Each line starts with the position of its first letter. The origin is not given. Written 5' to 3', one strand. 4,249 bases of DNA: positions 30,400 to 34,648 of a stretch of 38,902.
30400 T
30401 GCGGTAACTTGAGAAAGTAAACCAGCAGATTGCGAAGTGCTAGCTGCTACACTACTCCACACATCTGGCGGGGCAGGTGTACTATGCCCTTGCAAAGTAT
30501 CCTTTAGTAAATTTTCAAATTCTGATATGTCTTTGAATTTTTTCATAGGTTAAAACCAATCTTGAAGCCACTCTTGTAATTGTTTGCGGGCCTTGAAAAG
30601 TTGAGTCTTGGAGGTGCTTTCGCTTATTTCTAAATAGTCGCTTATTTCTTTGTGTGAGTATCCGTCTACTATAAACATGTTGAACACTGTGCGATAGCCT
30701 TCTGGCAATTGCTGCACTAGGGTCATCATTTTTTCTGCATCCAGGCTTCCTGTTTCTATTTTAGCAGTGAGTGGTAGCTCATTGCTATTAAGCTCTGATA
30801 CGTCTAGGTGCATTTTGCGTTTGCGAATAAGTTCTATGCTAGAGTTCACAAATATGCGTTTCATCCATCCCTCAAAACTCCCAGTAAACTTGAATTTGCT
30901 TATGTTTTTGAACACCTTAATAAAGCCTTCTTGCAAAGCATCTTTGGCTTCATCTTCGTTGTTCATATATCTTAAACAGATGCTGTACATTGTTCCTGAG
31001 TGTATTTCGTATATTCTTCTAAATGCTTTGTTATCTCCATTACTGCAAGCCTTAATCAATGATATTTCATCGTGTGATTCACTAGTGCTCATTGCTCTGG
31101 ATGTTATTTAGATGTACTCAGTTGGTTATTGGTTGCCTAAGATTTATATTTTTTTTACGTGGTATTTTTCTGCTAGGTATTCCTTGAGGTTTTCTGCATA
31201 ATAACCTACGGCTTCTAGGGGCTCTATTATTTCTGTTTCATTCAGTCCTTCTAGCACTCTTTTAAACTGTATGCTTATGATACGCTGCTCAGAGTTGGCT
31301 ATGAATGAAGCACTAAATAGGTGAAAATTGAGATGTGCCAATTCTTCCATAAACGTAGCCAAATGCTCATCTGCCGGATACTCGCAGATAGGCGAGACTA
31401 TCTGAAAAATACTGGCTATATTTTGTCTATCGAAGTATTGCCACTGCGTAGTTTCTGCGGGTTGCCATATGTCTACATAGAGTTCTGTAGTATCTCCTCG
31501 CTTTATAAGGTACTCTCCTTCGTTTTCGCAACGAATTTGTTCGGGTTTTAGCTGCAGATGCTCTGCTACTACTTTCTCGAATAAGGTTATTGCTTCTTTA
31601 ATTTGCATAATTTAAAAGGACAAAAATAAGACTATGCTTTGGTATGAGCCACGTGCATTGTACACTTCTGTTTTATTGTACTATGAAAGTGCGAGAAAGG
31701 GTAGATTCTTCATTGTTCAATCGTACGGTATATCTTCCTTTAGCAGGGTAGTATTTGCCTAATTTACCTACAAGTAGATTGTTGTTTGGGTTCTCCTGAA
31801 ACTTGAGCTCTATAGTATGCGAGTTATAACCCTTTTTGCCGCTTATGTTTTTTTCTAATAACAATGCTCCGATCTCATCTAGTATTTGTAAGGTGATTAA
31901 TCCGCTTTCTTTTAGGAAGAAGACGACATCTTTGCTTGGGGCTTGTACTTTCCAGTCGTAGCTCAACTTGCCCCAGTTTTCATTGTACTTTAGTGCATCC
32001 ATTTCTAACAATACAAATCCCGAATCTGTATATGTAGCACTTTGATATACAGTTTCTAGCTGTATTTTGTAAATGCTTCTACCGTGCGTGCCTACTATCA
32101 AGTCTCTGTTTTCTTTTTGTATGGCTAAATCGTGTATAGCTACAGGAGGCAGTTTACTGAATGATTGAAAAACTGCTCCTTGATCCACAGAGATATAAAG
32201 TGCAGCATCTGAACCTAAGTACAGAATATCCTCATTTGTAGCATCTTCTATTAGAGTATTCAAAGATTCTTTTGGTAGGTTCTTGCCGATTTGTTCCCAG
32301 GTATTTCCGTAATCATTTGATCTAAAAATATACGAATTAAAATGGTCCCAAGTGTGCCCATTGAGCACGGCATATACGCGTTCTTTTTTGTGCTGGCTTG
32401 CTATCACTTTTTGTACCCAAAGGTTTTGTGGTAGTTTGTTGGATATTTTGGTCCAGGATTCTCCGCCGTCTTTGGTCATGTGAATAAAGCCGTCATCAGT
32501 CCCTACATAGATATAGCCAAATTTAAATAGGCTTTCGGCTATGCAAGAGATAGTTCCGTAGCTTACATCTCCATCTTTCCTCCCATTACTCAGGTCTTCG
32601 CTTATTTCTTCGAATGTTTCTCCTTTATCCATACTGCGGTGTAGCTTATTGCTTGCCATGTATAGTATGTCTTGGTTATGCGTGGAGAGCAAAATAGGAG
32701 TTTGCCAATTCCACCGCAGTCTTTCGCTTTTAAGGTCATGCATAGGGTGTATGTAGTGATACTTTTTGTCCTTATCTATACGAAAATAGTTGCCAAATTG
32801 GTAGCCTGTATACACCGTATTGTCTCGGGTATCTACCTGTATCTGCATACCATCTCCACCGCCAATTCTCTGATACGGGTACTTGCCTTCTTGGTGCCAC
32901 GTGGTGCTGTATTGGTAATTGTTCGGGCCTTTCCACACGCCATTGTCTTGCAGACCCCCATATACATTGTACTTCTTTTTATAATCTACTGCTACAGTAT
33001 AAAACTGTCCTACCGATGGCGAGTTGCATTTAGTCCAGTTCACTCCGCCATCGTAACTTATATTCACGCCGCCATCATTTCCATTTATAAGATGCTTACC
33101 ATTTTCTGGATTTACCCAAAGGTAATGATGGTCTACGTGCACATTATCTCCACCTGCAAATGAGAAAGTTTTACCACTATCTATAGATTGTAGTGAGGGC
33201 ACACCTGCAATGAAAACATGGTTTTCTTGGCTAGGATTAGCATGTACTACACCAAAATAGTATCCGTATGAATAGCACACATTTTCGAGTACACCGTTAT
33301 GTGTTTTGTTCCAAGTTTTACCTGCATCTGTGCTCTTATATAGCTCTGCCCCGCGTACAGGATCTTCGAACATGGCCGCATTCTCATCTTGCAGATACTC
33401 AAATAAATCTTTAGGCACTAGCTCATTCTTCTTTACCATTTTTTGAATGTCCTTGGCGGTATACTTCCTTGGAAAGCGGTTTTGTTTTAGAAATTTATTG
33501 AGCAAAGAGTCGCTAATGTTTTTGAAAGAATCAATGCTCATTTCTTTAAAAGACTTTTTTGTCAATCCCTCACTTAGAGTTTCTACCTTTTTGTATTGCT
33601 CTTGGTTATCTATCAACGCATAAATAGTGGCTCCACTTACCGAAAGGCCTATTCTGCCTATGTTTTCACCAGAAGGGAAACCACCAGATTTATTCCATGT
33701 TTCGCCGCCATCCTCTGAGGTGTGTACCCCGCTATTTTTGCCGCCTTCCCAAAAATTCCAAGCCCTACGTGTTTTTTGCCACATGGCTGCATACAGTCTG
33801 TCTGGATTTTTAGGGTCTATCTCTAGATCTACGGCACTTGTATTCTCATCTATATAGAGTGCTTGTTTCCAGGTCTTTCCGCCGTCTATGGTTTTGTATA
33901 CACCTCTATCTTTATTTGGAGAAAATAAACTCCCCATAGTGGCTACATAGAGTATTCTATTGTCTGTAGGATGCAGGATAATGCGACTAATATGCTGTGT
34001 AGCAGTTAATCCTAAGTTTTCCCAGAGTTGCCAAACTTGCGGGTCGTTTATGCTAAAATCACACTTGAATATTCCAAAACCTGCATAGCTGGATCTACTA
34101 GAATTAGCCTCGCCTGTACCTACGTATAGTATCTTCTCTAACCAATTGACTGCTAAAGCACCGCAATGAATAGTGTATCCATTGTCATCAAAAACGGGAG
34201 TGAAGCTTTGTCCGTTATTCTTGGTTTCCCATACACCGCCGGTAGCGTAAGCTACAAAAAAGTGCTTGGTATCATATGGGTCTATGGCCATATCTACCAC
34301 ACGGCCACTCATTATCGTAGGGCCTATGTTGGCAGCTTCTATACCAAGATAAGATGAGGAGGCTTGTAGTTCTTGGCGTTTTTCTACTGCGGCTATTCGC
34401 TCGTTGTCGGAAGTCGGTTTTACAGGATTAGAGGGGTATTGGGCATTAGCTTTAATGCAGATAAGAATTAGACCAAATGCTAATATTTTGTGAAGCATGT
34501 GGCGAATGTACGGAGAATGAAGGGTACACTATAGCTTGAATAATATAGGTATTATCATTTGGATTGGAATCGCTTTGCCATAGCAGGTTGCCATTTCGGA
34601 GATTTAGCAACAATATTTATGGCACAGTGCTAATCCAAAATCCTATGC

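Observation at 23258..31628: ECF sigma operon whose anti-sigma-like partner itself carries a T9SS type-B sorting domain, followed by a 2,000-aa T9SS cargo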

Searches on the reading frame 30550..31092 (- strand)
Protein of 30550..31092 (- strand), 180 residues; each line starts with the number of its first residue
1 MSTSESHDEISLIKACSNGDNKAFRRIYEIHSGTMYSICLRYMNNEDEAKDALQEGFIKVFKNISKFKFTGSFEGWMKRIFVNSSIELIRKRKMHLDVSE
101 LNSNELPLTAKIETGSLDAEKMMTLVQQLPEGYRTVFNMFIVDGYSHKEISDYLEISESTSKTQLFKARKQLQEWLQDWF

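Call 3: search_protein_families(library=ncbifam, proteins=[window:30550-31092:-], max_evalue=0.1)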
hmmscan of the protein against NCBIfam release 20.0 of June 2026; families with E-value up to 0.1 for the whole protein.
window:30550-31092:- (180 aa): 104 families (the best 25 are shown)
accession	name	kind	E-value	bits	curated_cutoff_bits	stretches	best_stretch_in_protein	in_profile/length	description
NF007223.0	PRK09641.1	equivalog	1.5e-29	103.1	209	1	12-177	8-185/187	RNA polymerase sigma factor SigW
NF008888.0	PRK11922.1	equivalog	3.6e-29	102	204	1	5-177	13-197/231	RNA polymerase sigma factor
TIGR02954.1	Sig70_famx3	hypoth_equivalog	4.3e-27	94.9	188.5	1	9-177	3-168/170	RNA polymerase sigma-70 factor, TIGR02954 family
TIGR02985.1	Sig70_bacteroi1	subfamily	1.9e-26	93.2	126.4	1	22-174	1-160/162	RNA polymerase sigma-70 factor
NF058625.1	sigma_PG0214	equivalog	2.5e-26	92.4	130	1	22-177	4-162/170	GFO_1088 family ECF-type sigma factor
TIGR02948.1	SigW_bacill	equivalog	3.4e-26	92.5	243.1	1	12-177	8-185/187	RNA polymerase sigma factor SigW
TIGR02937.1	sigma70-ECF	superfamily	1.6e-25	89.7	42.9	1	23-175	2-164/165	sigma-70 family RNA polymerase sigma factor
NF007225.0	PRK09643.1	equivalog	7.3e-24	84.6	190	1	7-177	12-183/204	RNA polymerase sigma factor SigM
NF009171.0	PRK12518.1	equivalog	3.5e-23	82.4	208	1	7-178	12-186/191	RNA polymerase sigma factor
NF007216.0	PRK09638.1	equivalog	5.4e-23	81.7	194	1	6-175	2-173/180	RNA polymerase sigma factor SigY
NF004113.0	PRK05602.1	equivalog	1.3e-21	77.2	208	1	6-177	29-202/211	RNA polymerase sigma factor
NF009174.0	PRK12522.1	equivalog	1.5e-21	77.1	217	1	25-177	6-168/175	RNA polymerase sigma factor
TIGR02950.1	SigM_subfam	subfamily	1.8e-21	76.7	147.95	1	26-175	4-157/159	RNA polymerase sigma factor, SigM family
NF006930.0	PRK09415.1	subfamily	2.1e-21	76.5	198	1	24-178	18-177/179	RNA polymerase factor sigma C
NF009168.0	PRK12515.1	subfamily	8.7e-21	74.3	236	1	6-177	7-180/189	RNA polymerase sigma factor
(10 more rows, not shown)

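Call 4: search_protein_families(library=pfam, proteins=[window:30550-31092:-], max_evalue=0.1)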
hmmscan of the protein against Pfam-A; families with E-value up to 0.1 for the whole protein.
window:30550-31092:- (180 aa): 8 families
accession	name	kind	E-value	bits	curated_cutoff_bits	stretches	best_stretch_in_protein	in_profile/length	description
PF08281.18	Sigma70_r4_2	-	1.3e-16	60.4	25.7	1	120-172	2-54/54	Sigma-70, region 4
PF04542.20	Sigma70_r2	-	8.7e-14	51.5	24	1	28-93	2-69/71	Sigma-70 region 2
PF07638.17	Sigma70_ECF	-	4.5e-06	27.1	21.1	1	12-176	7-183/185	ECF sigma factor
PF04545.22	Sigma70_r4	-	4.1e-05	23.5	24.1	1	127-174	3-50/50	Sigma-70, region 4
PF12645.13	HTH_16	-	0.0017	18.8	22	1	11-68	2-65/65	Helix-turn-helix domain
PF00196.25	GerE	-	0.0099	15.9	23.5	1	141-162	14-35/57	Bacterial regulatory proteins, luxR family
PF07374.17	DUF1492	-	0.012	16.2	21.5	1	132-172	59-99/100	Protein of unknown function (DUF1492)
PF04297.20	UPF0122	-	0.069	13.8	22.7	0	134-175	23-64/101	Putative helix-turn-helix protein, YlxM / p13 like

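Call 42: find_related_loci(query=A4, collection=metagenome_contigs, flank=4000)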
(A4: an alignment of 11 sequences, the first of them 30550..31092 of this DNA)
Query A4 (180 aa) in metagenome_contigs; peptide patterns used: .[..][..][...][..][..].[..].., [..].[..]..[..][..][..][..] (x = any residue, [..] = any of these).
600 stretches matched a pattern (row limit reached: there are more); 587 encode a relative of the query (tblastn E <= 1e-3); the best 80 are kept; 80 distinct loci.
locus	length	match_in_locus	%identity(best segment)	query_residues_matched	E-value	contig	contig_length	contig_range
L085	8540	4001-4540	83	1-180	3e-102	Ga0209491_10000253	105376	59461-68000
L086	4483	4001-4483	65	3-163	3e-73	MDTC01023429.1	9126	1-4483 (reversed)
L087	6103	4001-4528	45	1-176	6e-53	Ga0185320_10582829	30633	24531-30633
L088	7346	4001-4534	45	1-176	9e-53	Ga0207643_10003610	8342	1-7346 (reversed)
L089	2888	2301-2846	43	1-180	2e-52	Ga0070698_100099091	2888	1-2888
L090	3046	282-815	44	1-176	1e-51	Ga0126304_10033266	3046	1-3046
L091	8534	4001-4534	44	1-176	9e-52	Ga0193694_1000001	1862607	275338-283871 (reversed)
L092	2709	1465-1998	44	1-176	1e-51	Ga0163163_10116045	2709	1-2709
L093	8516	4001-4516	46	8-178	1e-50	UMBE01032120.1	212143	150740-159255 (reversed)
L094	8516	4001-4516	46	8-178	1e-50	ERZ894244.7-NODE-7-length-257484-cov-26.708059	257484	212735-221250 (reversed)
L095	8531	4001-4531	46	1-178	7e-51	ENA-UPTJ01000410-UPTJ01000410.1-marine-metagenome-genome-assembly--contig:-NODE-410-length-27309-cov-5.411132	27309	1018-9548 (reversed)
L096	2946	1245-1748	49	9-176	7e-51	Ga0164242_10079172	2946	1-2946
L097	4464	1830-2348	45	8-179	9e-50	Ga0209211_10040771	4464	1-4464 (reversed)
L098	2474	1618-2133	45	9-180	5e-50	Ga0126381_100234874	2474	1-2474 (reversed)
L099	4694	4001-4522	44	8-180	2e-49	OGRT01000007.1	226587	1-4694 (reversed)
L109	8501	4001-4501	45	8-173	4e-48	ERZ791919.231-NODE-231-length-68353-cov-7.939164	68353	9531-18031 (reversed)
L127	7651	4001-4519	42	9-180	1e-46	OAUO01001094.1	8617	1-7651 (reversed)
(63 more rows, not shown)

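Call 71: search_protein_families(library=pfam, max_evalue=0.001, proteins=[L127:5812-6597:+, L093:5782-6510:+, L109:5881-6636:+, L091:5473-5910:+])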
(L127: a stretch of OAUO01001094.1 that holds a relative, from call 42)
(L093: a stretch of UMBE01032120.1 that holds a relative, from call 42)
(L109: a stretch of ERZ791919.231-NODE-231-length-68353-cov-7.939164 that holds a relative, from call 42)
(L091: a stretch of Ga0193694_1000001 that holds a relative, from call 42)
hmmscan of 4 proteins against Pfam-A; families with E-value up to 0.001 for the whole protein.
L127:5812-6597:+ (261 aa): 1 family
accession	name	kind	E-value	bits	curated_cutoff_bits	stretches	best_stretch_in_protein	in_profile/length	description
PF22221.2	NigD_N-like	-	2.8e-25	88.4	24.6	1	26-101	1-76/78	Lipoprotein BF3042 OB domain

L093:5782-6510:+ (242 aa): 0 families

L109:5881-6636:+ (251 aa): 0 families

L091:5473-5910:+ (145 aa): 1 family
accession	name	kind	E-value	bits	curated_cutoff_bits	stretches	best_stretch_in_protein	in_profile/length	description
PF13279.12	4HBT_2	-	5e-19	69.4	25.5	1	21-138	2-118/122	Thioesterase-like superfamily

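Call 88: search_protein_families(library=pfam, alignment_id=A7, max_evalue=0.001)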
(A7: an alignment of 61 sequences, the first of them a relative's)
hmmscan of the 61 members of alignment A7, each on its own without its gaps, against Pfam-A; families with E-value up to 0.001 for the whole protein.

A. member 1, L085:4547-5794:+ (416 aa): 1 family
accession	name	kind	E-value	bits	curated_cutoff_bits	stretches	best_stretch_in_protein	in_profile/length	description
PF13585.12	CHU_C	-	3.3e-10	40.4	27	1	326-397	2-72/86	CHU_C Type IX secretion signal domain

B. families by the number of members that match (of 61 scanned): 8 families
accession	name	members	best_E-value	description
PF13568.12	OMP_b-brl_2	14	9e-17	Outer membrane protein beta-barrel domain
PF13585.12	CHU_C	13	2e-17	CHU_C Type IX secretion signal domain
PF13505.12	OMP_b-brl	12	2.3e-10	Outer membrane protein beta-barrel domain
PF13860.13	FlgD_ig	5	1.5e-05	FlgD Ig-like domain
PF12099.14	DUF3575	4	2.9e-05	Protein of unknown function (DUF3575)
PF18911.6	PKD_4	1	5.5e-08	PKD domain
PF00801.26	PKD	1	5.7e-07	PKD domain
PF06103.16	DUF948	1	0.00093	Bacterial protein of unknown function (DUF948)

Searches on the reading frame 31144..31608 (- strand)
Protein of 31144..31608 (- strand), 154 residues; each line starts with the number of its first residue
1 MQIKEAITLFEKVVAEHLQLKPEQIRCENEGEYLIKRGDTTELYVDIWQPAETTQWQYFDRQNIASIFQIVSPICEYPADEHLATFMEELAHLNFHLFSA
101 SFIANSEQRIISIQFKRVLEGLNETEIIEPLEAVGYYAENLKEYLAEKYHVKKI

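Call 3: search_protein_families(library=ncbifam, proteins=[window:31144-31608:-], max_evalue=0.1)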
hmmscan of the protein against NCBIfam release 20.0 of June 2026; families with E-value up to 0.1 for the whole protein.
window:31144-31608:- (154 aa): 0 families

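Call 4: search_protein_families(library=pfam, proteins=[window:31144-31608:-], max_evalue=0.1)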
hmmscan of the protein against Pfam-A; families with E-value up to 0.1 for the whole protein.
window:31144-31608:- (154 aa): 0 families

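Call 66: search_solved_structures(query=window:31144-31608:-, max_evalue=1)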
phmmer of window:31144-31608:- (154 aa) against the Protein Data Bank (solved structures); distinct sequences matched with E-value up to 1: 7.
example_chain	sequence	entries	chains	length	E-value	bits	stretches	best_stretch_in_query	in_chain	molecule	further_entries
1jgu_H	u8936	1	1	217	0.49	13.3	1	8-75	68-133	Antibody Heavy Chain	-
1jgv_H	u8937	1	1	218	0.5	13.3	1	8-75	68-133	Antibody Heavy Chain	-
7w1m_E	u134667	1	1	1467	0.65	12.9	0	53-93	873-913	Nipped-B-like protein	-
5y63_A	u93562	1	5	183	0.71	12.8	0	66-140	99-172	Alkyl hydroperoxide reductase, C subunit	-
6wge_E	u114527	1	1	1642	0.75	12.7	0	53-93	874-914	Nipped-B-like protein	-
1lo4_H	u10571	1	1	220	0.75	12.7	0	3-75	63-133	Ig gamma 2a heavy chain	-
6wg3_E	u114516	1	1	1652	0.75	12.7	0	53-93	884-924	Nipped-B-like protein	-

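Call 78: predict_structure(protein=window:31144-31608:-)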
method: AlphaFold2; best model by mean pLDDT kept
length: 154 residues; sequences in the alignment: 1
mean_pLDDT: 43.3   pTM: 0.32
mean pLDDT of the five models: 43.3, 40.0, 39.3, 37.9, 35.5
residues with pLDDT >= 90: 0; 70-90: 0; 50-70: 30; < 50: 124
segments of 3 or more residues with pLDDT < 50: 1-7, 27-33, 35-37, 39-84, 92-131, 148-154
pLDDT, mean of each block of 10 residues (from residue 1): 43 50 53 44 38 33 39 39 49 42 33 42 46 51 50 38
secondary structure, 60 per line:
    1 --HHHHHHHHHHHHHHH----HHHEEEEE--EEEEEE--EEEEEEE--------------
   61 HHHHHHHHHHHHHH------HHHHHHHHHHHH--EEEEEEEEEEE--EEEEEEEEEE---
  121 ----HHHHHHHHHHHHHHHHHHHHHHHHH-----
elements in order: H3-17 E25-29 E32-37 E40-46 H61-74 H81-92 E95-105 E108-117 H125-149

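Call 80: search_solved_structures(query=A6, max_evalue=5)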
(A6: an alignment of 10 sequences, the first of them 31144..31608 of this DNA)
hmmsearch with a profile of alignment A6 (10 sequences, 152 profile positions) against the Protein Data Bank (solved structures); distinct sequences matched with E-value up to 5: 5.
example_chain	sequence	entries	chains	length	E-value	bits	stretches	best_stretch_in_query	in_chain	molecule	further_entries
2plg_A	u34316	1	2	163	0.00036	23.4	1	5-148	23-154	Tll0839 protein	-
5y63_A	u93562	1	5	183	0.25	14.2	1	40-138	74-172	Alkyl hydroperoxide reductase, C subunit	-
1p35_A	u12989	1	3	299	0.53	13.1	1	90-131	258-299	P35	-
8c0y_B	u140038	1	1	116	1.3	11.8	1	15-48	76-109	CAB-A17 antibody (variable)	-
8v4f_B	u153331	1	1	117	1.3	11.8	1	15-48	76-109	CAB-A17 variable heavy-chain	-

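Call 81: search_protein_families(library=pfam, alignment_id=A6, max_evalue=1)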
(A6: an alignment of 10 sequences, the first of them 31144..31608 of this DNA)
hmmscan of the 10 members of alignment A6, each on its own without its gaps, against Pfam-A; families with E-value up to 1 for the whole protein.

A. member 1, window:31144-31608:- (154 aa): 0 families

B. families by the number of members that match (of 10 scanned): 6 families
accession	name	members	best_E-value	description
PF10722.14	YbjN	3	5.7e-05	Putative bacterial sensory transduction regulator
PF22550.1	CesT_Tir_1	3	7.1e-05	CesT_Tir_1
PF22551.1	TY-Chap1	2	2.7e-05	T3SS (YopN, CesT) and YbjN peptide-binding chaperone 1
PF06780.16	Erp_C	1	0.029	Erp protein C-terminus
PF13560.12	HTH_31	1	0.25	Helix-turn-helix domain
PF10932.13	DUF2783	1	0.25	Protein of unknown function (DUF2783)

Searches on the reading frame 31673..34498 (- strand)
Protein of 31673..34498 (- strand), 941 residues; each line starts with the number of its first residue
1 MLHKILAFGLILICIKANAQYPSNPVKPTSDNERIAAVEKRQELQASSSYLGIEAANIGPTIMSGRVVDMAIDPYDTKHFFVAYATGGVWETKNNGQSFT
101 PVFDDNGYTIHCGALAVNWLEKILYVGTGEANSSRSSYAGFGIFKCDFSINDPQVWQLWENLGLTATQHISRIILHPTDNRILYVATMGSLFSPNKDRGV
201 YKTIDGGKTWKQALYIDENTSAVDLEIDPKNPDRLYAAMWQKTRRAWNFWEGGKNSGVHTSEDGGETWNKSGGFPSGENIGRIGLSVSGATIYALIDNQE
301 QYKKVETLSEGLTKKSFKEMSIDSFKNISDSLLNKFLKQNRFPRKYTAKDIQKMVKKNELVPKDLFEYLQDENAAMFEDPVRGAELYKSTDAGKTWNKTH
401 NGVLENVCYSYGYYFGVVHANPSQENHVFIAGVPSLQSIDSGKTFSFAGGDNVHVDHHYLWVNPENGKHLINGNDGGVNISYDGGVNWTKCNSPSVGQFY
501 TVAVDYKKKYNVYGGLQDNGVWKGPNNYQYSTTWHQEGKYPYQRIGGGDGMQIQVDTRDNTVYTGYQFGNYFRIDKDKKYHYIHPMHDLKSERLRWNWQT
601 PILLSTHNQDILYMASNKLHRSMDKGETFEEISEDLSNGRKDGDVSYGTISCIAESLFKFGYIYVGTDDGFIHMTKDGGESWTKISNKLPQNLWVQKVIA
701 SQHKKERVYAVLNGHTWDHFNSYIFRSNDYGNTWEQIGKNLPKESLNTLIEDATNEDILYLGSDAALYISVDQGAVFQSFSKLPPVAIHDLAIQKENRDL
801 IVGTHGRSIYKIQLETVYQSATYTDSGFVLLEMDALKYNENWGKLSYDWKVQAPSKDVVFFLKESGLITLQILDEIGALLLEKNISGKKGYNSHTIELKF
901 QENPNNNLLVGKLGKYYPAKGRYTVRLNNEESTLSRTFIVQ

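Call 63: search_protein_families(library=pfam, max_evalue=0.00001, proteins=[window:31673-34498:-])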
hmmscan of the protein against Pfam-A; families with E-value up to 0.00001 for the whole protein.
window:31673-34498:- (941 aa): 2 families
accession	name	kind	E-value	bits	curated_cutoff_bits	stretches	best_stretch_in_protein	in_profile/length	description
PF15902.12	Sortilin-Vps10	-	6.4e-28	98.2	33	2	723-828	2-106/446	Sortilin, neurotensin receptor 3,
PF02012.26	BNR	-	3.2e-07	29.8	27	0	387-398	1-12/12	BNR/Asp-box repeat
